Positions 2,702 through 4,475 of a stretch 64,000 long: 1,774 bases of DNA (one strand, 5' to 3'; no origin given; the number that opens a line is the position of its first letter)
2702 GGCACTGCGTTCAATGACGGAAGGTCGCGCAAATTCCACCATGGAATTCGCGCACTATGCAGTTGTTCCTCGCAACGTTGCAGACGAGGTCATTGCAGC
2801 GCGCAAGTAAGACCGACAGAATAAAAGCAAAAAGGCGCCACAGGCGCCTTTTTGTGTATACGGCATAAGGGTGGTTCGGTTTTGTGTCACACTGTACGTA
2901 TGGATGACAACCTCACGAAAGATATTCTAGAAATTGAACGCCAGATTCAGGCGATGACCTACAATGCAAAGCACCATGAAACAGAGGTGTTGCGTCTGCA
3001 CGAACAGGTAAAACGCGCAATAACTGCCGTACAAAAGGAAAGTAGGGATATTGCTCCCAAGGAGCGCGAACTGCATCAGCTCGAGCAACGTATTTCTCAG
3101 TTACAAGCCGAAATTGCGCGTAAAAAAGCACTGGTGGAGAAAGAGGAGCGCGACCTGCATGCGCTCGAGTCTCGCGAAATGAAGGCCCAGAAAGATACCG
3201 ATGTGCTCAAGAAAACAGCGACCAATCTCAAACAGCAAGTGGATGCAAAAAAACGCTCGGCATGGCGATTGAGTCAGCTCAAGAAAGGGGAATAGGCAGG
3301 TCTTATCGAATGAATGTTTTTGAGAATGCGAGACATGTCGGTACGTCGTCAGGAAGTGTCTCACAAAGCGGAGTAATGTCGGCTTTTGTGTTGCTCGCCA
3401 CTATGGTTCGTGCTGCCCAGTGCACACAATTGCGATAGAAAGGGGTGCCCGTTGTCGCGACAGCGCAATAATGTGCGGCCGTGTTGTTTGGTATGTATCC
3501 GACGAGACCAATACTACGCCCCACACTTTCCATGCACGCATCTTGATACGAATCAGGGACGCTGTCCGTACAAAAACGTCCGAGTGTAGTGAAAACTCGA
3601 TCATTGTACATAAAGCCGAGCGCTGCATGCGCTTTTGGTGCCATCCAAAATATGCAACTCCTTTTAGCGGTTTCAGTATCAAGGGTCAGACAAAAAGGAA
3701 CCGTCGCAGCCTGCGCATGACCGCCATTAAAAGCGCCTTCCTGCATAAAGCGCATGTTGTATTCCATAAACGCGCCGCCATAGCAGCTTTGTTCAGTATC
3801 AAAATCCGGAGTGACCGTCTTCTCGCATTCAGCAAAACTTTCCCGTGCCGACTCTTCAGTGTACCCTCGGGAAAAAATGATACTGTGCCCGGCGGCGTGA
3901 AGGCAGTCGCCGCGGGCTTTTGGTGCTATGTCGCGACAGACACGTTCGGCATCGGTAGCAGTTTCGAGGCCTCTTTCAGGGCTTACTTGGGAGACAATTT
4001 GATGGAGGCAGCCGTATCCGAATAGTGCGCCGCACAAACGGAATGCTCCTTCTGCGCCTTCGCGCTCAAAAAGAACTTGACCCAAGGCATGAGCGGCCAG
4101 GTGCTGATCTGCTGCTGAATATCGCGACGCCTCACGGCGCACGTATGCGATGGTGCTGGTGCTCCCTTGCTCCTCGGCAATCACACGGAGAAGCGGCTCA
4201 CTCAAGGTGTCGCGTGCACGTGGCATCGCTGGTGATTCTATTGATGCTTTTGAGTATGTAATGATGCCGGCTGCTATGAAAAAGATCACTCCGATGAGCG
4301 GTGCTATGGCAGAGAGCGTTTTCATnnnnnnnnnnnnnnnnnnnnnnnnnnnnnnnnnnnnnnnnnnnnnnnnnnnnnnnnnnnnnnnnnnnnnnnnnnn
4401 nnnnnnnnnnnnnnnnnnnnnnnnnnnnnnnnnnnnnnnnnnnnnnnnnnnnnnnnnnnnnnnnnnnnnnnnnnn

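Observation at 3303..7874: TOMM/LAP-like RiPP biosynthetic module (YcaO + SagB dehydrogenase + Cys/Ser/Thr-rich peptide) inserted between fusA and tuf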

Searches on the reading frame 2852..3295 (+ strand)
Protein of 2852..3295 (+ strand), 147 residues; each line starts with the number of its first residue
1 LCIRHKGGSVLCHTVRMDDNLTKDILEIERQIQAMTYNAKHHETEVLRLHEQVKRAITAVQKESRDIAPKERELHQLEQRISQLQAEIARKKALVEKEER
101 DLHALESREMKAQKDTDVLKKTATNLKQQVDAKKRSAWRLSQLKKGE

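Call 3: search_protein_families(library=pfam, proteins=[window:2852-3295:+], max_evalue=0.1)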
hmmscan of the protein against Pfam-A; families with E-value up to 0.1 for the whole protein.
window:2852-3295:+ (147 aa): 11 families
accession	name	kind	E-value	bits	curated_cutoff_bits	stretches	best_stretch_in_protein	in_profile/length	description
PF20492.3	ERM_helical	-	0.0023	18.4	40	0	71-136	5-70/120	Ezrin/radixin/moesin, alpha-helical domain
PF06698.16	DUF1192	-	0.0024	18.4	25.5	1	75-104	23-52/58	Protein of unknown function (DUF1192)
PF00038.26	Filament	-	0.0033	17.5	40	1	19-134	166-276/313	Intermediate filament protein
PF08172.17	CASP_C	-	0.012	15.4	28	1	76-130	2-58/252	CASP C terminal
PF05557.18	MAD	-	0.014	14.3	30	1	15-132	47-157/661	Mitotic checkpoint protein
PF07888.16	CALCOCO1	-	0.018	14.4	36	1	22-110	128-214/496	Calcium binding and coiled-coil domain (CALCOCO1) like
PF25526.1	LIP-1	-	0.029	14.1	34.1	1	34-142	7-114/250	Liprin-alpha-like coiled coil domain 2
PF12072.13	RNase_Y_N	-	0.03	14.2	32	1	42-145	51-148/201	RNase Y N-terminal region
PF09762.14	CCDC93_CC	-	0.051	13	30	1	17-134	87-205/429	CCDC93 coiled-coil domain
PF11559.13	ADIP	-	0.059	13.9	34.3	0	74-140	54-120/151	Afadin- and alpha -actinin-Binding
PF05335.18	DUF745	-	0.067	13.3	33.3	1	19-125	65-171/183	Protein of unknown function (DUF745)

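Call 4: search_protein_families(library=ncbifam, proteins=[window:2852-3295:+], max_evalue=0.1)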
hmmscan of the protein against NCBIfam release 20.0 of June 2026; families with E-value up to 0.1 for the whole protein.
window:2852-3295:+ (147 aa): 19 families
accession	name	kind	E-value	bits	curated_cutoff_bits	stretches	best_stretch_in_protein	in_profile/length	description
TIGR04523.1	Mplasa_alph_rch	subfamily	1.5e-06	26.5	270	1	20-131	332-443/745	helix-rich protein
TIGR02168.1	SMC_prok_B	equivalog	1.5e-05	23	567.35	1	21-137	286-402/1181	chromosome segregation protein SMC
TIGR02169.1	SMC_prok_A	equivalog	8.8e-05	20.4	729.4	1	20-137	235-353/1165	chromosome segregation protein SMC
TIGR04320.1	Surf_Exclu_PgrA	domain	0.0011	18.4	70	1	12-134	230-356/360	SEC10/PgrA surface exclusion domain-containing protein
NF003034.1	PRK03918.1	equivalog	0.0011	17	700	1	19-143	178-301/878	DNA double-strand break repair ATPase Rad50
TIGR00606.1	rad50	subfamily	0.0026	15.5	453.75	1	22-127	690-802/1311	DNA repair protein Rad50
NF049873.2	cytotoxin_MakE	exception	0.0049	15.9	360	1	19-96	113-187/352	alpha-pore-forming cytotoxin subunit MakE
NF052320.1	Cbp1_fam_LP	subfamily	0.0095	15.5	90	1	18-106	77-164/286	Cbp1 family collagen-binding glycoprotein adhesin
NF045487.1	ASRP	equivalog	0.011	14.4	300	1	31-128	164-412/593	archaea-specific SMC-related protein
NF041034.1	Rad50_Sulf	equivalog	0.011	13.6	1000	1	21-144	498-700/872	DNA double-strand break repair ATPase Rad50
NF033930.1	pneumo_PspA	exception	0.015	14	850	1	31-135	158-257/659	pneumococcal surface protein A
TIGR03319.1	RNase_Y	equivalog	0.018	13.5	454.35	1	19-144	21-145/514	ribonuclease Y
NF007598.0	PRK10244.1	equivalog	0.026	15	78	1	32-84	33-81/88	anti-adapter protein IraP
TIGR02971.1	heterocyst_DevB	subfamily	0.026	13.9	129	1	29-139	61-171/327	ABC exporter membrane fusion protein, DevB family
NF002572.0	PRK02224.1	equivalog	0.032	12.5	1087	1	19-132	324-437/888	DNA double-strand break repair ATPase Rad50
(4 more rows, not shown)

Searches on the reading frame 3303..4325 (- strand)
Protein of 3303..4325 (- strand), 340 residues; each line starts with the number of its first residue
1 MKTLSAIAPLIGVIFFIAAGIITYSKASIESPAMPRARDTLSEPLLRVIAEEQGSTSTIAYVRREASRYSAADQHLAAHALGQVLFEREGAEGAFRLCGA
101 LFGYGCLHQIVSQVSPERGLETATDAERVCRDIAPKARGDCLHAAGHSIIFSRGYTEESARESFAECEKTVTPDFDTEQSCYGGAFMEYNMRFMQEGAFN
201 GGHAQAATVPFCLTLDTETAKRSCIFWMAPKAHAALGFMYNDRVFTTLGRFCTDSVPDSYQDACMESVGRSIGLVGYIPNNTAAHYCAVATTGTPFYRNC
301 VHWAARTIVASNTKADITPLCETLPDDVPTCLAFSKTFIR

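Call 3: search_protein_families(library=pfam, proteins=[window:3303-4325:-], max_evalue=0.1)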
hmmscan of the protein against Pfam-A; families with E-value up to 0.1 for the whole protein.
window:3303-4325:- (340 aa): 0 families

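Call 4: search_protein_families(library=ncbifam, proteins=[window:3303-4325:-], max_evalue=0.1)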
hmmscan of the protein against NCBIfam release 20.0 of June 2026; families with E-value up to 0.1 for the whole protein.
window:3303-4325:- (340 aa): 0 families

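Call 22: find_homologous_proteins(query=window:3303-4325:-, max_evalue=0.001)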
Query window:3303-4325:- (340 aa): 10 proteins with E <= 0.001 among 2520 candidates.
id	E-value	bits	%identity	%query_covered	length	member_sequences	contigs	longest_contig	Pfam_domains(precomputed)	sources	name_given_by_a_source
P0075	5.4e-217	737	96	100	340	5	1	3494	-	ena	-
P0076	5.3e-175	599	77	100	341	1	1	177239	-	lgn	-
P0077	3.5e-172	590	76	99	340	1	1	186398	-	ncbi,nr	ncbi:MAG: hypothetical protein KBE09_00230 [Candidatus Pacebacteria bacterium]|nr:hypothetical prote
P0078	5.1e-126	438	58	98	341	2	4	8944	-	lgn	-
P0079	7.2e-51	191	35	99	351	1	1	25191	-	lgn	-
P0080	2.2e-47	180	33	98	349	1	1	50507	-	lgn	-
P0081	3.1e-47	179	37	81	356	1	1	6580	-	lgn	-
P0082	7.0e-41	158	31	93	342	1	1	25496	-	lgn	-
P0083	4.4e-18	84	27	94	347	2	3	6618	-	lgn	-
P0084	8.9e-17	79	26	96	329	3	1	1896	-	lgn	-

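Call 38: predict_structure(alignment_id=A2)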
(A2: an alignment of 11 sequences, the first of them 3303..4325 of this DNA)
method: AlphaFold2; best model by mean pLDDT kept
length: 340 residues; sequences in the alignment: 11
mean_pLDDT: 80.5   pTM: 0.76
mean pLDDT of the five models: 80.5, 80.0, 79.5, 79.4, 78.3
residues with pLDDT >= 90: 98; 70-90: 177; 50-70: 48; < 50: 17
segments of 3 or more residues with pLDDT < 50: 28-32, 196-204
pLDDT, mean of each block of 10 residues (from residue 1): 62 82 59 60 92 93 83 81 91 77 72 75 77 72 86 84 89 83 85 50 59 90 85 63 87 91 93 80 94 95 90 85 94 79
secondary structure, 60 per line:
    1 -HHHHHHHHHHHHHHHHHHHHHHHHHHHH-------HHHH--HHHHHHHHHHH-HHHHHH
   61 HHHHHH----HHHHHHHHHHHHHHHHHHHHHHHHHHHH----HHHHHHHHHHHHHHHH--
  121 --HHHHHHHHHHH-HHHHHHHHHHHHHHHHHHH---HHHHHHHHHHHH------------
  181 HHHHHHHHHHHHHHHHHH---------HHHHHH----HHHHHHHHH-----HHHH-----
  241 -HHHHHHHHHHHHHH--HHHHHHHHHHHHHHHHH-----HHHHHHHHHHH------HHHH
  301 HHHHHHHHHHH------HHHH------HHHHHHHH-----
elements in order: H2-29 H37-40 H43-53 H55-66 H71-98 H103-118 H123-133 H135-153 H157-168 H181-198 H208-213 H218-226 H232-235 H242-255 H258-274 H280-290 H297-311 H318-321 H328-335

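Call 59: search_protein_families(library=pfam, alignment_id=A2, max_evalue=1)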
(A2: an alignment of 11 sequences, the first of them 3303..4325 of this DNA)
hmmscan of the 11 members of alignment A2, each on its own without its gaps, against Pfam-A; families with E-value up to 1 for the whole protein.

A. member 1, window:3303-4325:- (340 aa): 0 families

B. families by the number of members that match (of 11 scanned): 2 families
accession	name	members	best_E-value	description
PF13983.11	YsaB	1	0.045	YsaB-like lipoprotein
PF23205.1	DUF7063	1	0.23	Domain of unknown function (DUF7063)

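Call 68: search_protein_representatives(alignment_id=A2)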
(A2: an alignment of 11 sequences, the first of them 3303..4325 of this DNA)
Query: 11 sequences, 347 profile positions. Proteins with E-value up to 0.001 (for the whole library): 4437; up to 1e-10: 2646; up to 1e-30: 916. The best 150 are listed.
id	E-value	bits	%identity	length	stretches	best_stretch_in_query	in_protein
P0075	2.4e-142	490.7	-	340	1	1-338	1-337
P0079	3.5e-138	477.0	-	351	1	1-346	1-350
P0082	1.8e-130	451.6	-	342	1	1-344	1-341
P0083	4.7e-112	391.1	-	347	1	1-346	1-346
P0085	8.5e-112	390.2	-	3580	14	55-271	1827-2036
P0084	5.6e-106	371.1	-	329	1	7-341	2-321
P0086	2.0e-94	333.1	-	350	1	25-338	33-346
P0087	2.8e-91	322.7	-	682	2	42-333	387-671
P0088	7.9e-85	301.5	-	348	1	12-338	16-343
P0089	1.1e-81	291.2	-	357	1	8-335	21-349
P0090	7.3e-80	285.2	-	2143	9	51-250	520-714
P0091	7.9e-75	268.6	-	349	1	35-338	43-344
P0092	2.6e-73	263.7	-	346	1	1-338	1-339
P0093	1.5e-72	261.2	-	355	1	34-332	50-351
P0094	4.9e-72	259.5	-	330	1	17-334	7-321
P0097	8.6e-70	252.1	-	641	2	15-293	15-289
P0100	3.3e-68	246.9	-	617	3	43-328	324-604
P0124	1.4e-64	234.9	-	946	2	41-334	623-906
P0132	1.4e-63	231.6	-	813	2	37-331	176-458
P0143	9.4e-63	228.9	-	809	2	41-333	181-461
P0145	1.1e-62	228.7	-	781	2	38-296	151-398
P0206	1.6e-58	215.0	-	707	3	32-334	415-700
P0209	1.8e-58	214.8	-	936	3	21-338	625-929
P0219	7.8e-58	212.8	-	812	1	12-342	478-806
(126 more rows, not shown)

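Call 69: search_protein_families(library=pfam, proteins=[P0087, P0097, P0100, P0124, P0132, P0143, P0145, P0206, P0209, P0219], max_evalue=0.001)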
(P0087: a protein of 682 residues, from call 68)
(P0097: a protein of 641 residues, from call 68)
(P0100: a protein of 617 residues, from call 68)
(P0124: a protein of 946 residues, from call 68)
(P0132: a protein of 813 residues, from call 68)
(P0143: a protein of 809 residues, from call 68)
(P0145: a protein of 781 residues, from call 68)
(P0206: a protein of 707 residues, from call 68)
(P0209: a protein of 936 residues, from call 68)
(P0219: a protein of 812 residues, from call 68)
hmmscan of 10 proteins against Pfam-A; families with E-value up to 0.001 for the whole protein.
P0087 (682 aa): 0 families

P0097 (641 aa): 0 families

P0100 (617 aa): 0 families

P0124 (946 aa): 1 family
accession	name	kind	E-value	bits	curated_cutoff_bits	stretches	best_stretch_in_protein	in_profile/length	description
PF13473.12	Cupredoxin_1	-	0.0009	19.7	27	0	136-172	17-55/104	Cupredoxin-like domain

P0132 (813 aa): 0 families

P0143 (809 aa): 1 family
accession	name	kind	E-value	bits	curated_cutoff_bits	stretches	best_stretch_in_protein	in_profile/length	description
PF13473.12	Cupredoxin_1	-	0.00013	22.3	27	1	20-125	4-104/104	Cupredoxin-like domain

P0145 (781 aa): 0 families

P0206 (707 aa): 0 families

P0209 (936 aa): 1 family
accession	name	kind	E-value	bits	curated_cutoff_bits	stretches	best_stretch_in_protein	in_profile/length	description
PF13473.12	Cupredoxin_1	-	4.4e-12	46.4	27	2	503-593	19-104/104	Cupredoxin-like domain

P0219 (812 aa): 2 families
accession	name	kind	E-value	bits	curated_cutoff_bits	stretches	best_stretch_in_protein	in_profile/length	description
PF13231.12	PMT_2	-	2.3e-12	47.9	26.1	1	83-235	2-157/160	Dolichyl-phosphate-mannose-protein mannosyltransferase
PF09852.15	DUF2079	-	1.7e-07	31.2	28.2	1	90-258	52-216/459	Predicted membrane protein (DUF2079)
